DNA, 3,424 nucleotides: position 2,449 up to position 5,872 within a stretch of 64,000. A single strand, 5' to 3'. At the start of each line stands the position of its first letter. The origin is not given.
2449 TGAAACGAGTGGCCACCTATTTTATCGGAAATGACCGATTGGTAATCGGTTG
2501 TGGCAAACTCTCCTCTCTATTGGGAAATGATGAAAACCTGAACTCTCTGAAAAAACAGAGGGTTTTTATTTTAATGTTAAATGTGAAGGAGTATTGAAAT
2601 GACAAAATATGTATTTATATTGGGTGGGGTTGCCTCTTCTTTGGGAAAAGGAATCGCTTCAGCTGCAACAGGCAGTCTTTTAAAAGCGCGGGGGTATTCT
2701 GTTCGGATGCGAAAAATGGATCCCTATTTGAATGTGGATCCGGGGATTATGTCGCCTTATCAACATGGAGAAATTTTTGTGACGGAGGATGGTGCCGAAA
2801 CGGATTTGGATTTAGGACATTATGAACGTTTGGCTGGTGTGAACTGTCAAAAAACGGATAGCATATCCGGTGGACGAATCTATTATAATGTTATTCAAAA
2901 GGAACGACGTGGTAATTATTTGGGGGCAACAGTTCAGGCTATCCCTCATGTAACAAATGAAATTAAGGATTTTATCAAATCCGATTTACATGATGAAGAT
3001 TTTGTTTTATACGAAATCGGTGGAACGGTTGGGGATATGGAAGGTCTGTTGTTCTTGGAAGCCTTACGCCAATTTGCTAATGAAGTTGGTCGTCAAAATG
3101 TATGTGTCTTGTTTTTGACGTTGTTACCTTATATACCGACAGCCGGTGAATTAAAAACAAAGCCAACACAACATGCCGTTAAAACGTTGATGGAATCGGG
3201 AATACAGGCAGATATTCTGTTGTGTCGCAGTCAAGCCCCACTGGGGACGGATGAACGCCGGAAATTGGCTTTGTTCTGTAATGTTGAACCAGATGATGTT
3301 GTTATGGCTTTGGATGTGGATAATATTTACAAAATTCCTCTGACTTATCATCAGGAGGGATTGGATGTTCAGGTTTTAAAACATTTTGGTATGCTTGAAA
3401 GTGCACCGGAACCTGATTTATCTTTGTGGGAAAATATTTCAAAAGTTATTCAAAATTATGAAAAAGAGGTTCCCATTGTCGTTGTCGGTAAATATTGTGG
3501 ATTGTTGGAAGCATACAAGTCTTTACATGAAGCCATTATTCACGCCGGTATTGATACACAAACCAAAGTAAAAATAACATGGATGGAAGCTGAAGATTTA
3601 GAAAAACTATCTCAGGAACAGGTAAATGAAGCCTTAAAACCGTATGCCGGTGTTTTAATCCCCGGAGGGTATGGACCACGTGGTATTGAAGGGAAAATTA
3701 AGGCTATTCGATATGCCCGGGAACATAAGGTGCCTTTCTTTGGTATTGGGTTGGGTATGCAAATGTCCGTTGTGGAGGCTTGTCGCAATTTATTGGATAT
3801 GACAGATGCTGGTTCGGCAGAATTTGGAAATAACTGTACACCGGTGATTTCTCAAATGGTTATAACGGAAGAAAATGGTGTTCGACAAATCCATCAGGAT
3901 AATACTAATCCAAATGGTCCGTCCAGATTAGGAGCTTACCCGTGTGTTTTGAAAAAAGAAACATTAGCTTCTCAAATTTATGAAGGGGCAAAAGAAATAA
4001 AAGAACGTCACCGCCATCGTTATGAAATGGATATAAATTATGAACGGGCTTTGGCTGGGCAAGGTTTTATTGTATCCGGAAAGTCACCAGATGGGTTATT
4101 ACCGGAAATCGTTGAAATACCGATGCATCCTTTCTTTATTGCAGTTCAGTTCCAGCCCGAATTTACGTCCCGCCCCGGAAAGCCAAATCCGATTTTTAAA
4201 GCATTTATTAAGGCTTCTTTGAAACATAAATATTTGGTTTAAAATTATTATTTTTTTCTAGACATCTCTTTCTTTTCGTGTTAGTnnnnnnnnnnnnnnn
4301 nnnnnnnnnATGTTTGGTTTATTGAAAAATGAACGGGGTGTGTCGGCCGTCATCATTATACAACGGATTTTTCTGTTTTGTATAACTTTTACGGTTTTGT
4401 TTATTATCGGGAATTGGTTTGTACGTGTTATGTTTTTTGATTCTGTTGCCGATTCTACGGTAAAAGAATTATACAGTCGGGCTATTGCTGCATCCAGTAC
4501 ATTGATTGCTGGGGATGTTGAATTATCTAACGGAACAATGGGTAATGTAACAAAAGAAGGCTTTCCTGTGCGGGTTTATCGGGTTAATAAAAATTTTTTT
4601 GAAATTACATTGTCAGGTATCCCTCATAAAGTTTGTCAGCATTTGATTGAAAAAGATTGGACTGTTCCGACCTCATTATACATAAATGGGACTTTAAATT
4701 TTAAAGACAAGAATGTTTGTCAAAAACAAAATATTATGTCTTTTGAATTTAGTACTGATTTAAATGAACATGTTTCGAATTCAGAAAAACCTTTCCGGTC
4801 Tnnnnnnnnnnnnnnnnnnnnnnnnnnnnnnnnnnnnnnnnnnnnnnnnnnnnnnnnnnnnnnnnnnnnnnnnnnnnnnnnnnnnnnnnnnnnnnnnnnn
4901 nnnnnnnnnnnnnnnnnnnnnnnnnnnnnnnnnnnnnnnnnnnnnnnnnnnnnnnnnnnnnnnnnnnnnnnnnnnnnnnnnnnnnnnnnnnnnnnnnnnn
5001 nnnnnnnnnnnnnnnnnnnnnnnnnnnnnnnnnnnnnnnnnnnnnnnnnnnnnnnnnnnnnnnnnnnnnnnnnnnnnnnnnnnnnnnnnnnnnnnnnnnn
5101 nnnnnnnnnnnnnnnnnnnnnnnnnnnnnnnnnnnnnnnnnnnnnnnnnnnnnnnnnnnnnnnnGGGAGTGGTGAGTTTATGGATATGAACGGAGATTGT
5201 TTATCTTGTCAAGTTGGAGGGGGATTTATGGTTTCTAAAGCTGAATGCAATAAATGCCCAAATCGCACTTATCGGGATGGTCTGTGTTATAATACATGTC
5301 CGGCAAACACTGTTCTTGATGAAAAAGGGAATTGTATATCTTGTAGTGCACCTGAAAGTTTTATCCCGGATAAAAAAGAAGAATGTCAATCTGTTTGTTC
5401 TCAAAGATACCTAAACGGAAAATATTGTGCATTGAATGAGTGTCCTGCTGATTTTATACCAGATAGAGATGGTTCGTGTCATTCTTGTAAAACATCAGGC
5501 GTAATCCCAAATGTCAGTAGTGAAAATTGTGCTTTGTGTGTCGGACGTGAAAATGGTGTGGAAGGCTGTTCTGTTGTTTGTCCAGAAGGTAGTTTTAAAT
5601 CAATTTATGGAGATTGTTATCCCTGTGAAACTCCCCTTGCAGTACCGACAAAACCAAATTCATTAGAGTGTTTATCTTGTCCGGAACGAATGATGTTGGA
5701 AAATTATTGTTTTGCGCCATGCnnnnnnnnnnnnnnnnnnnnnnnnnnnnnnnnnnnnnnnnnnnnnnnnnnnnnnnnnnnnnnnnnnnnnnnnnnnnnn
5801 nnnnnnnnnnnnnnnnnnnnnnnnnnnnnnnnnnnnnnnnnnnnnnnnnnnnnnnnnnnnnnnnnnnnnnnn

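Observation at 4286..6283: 665-aa cysteine-rich tandem-repeat protein on a pilin-like N-terminal scaffold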

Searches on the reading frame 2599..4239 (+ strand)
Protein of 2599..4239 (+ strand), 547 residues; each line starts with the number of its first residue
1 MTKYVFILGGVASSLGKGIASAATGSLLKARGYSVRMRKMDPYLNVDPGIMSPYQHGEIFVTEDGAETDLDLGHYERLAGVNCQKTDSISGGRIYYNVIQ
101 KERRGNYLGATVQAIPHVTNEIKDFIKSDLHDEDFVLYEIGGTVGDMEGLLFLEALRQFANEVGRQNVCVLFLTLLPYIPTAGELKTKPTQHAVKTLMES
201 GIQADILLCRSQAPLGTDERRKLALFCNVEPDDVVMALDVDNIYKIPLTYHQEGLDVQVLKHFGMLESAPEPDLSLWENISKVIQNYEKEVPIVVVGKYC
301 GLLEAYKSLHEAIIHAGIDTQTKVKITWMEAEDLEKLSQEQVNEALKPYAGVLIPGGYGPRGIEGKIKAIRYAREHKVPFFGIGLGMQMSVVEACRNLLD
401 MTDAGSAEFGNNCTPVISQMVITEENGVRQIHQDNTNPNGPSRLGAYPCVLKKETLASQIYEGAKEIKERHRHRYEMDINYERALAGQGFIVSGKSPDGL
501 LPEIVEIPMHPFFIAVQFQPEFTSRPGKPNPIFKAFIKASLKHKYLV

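Call 90: search_protein_families(library=ncbifam, proteins=[window:2599-4239:+], max_evalue=0.001)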
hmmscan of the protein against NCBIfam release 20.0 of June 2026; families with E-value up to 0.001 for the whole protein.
window:2599-4239:+ (547 aa): 5 families
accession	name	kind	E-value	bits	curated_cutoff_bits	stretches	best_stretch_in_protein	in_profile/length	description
NF003792.0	PRK05380.1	equivalog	2.8e-220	732.6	308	1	1-544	2-530/534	CTP synthase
TIGR00337.1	PyrG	equivalog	2.7e-203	676.3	462.75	1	1-539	2-526/526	glutamine hydrolyzing CTP synthase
NF004836.1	PRK06186.1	equivalog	6e-35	120.4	260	2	293-422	3-129/228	CTP synthase C-terminal region-related (seleno)protein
TIGR01368.1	CPSaseIIsmall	equivalog_domain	2e-05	23.7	307.35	0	343-390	210-259/361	glutamine-hydrolyzing carbamoyl-phosphate synthase small subunit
NF008471.0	PRK11366.1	equivalog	0.00056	19.4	266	0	491-543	195-247/254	gamma-glutamyl-gamma-aminobutyrate hydrolase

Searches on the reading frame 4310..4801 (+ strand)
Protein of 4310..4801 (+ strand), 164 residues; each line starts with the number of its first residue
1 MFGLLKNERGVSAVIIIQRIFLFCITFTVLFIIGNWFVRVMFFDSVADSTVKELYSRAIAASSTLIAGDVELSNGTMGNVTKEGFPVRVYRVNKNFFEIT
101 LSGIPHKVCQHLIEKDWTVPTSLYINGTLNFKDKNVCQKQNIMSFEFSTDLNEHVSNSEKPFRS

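Call 79: search_solved_structures(query=A6, max_evalue=10, show_alignments=1)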
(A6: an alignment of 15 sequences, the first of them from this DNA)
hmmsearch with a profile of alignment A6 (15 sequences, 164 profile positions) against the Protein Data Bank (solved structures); distinct sequences matched with E-value up to 10: 7.
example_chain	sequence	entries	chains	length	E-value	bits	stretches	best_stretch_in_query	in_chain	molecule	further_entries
4ky3_A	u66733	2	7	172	0.29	14.1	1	80-119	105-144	designed protein OR327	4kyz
6yoa_A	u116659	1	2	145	0.45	13.5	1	69-123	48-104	Major pollen allergen Lig v 1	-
7ymi_T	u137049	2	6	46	0.79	12.7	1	22-64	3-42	Photosystem II reaction center protein T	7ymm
2mtl_A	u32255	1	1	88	0.82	12.6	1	80-120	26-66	De novo designed protein FR55 OR109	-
2kl8_A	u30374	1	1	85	1.1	12.3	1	80-119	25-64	OR15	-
9rar_A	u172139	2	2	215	5.9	9.9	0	29-65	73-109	TRP_F43W | [(sulfaNHC)Au].TRP_F43W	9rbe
9raq_A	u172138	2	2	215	6.7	9.7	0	29-65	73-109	TRP_F43W/E39L | [(sulfaNHC)Au].TRP_F43W/E39L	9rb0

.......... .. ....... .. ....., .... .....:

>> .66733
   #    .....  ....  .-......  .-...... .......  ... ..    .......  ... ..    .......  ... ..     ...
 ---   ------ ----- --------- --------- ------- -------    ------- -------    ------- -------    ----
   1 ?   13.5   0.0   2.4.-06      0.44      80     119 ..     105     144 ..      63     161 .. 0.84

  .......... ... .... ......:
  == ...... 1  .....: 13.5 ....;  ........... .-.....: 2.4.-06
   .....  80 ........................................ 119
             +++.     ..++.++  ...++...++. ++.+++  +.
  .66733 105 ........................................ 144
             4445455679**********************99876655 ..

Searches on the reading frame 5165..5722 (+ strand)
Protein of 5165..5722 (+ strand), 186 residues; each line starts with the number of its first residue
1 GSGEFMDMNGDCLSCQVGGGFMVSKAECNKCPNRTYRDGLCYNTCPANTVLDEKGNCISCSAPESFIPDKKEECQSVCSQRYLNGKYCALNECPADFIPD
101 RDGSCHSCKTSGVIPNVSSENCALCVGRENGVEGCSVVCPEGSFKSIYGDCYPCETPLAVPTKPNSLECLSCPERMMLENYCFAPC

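Call 59: predict_structure(alignment_id=A2)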
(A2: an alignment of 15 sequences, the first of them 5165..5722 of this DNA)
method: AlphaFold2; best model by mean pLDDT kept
length: 186 residues; sequences in the alignment: 15
mean_pLDDT: 93.0   pTM: 0.75
mean pLDDT of the five models: 93.0, 92.8, 92.5, 92.3, 92.0
residues with pLDDT >= 90: 165; 70-90: 19; 50-70: 1; < 50: 1
segments of 3 or more residues with pLDDT < 50: none
pLDDT, mean of each block of 10 residues (from residue 1): 85 94 95 93 95 95 96 95 97 96 95 92 94 89 91 94 88 91 90
secondary structure, 60 per line:
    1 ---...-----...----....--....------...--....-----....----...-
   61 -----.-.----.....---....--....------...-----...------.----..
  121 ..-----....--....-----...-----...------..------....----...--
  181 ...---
elements in order: E4-6 E12-14 E19-22 H25-28 E35-37 E40-43 E49-52 E57-59 H73-77 E81-84 E87-90 E97-99 E105-107 H119-122 E128-131 E134-137 E143-145 E151-153 H168-171 E176-178 E181-183

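Call 67: fold_search(model_id=the predicted structure, library=pdb)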
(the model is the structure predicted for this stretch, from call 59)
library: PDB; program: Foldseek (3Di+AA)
matches with E <= 10: 206; with E <= 0.001: 0
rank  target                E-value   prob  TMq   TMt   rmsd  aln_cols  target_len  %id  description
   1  8jx9_B                7.0e-03  0.60  0.22  0.06  11.7       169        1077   16  rat megalin bodyA (released 2024-06-19)
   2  8jxf_B                8.4e-03  0.60  0.23  0.06  11.4       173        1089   16  rat megalin RAP complex bodyA (released 2024-06-19)
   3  8jxg_A                3.6e-02  0.35  0.22  0.06  11.6       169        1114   17  rat megalin RAP complex bodyB (released 2024-06-19)
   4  9qaw_B                3.8e-02  0.14  0.19  0.02  28.7       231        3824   11  CryoEM structure of the human LRP2 receptor ectodomain in complex with LRPAP1 (released 2026-03-11)
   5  8jut_A                6.2e-02  0.30  0.29  0.03  10.7       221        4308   13  rat megalin RAP complex (released 2024-06-19)
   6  5u8q_A                6.6e-02  0.12  0.15  0.07  13.1       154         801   19  Structure of the ectodomain of the human Type 1 insulin-like growth factor receptor in complex with IGF-I (released 2018-02-28)
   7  1igr_A                7.4e-02  0.21  0.20  0.11  10.6       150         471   18  Type 1 Insulin-like growth factor receptor (DOMAINS 1-3) (released 1999-09-27)
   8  1z1y_B                7.4e-02  0.08  0.14  0.15  18.2       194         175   14  Crystal structure of Methylated Pvs25, an ookinete protein from Plasmodium vivax (released 2005-12-06)
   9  9qaw_A                8.4e-02  0.16  0.22  0.02  11.8       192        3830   17  CryoEM structure of the human LRP2 receptor ectodomain in complex with LRPAP1 (released 2026-03-11)
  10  3w11_E                8.9e-02  0.20  0.19  0.15  10.7       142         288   20  Insulin receptor ectodomain construct comprising domains L1-CR in complex with human insulin, Alpha-CT peptide(704-719 (released 2013-01-09)
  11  8jxi_A                9.4e-02  0.16  0.21  0.06  12.2       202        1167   16  rat megalin RAP complex wingB (released 2024-06-19)
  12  8jxh_B                1.0e-01  0.13  0.18  0.06  12.0       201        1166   16  rat megalin RAP complex wingA (released 2024-06-19)
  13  9ef9_A                1.1e-01  0.11  0.15  0.05  12.5       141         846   17  Cryo-EM structure of Drosophila melanogaster insulin receptor (dmIR) bound with three DILP5, asymmetric conformation (released 2025-10-01)
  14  6phd_C                1.4e-01  0.07  0.15  0.16  18.7       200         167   14  Pfs25 in complex with the human transmission blocking antibody 2586 (released 2019-10-02)
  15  8tan_A                1.5e-01  0.15  0.20  0.07  11.1       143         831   21  CryoEM structure of MFRV-VILP bound to IGF1Rzip (released 2024-01-17)
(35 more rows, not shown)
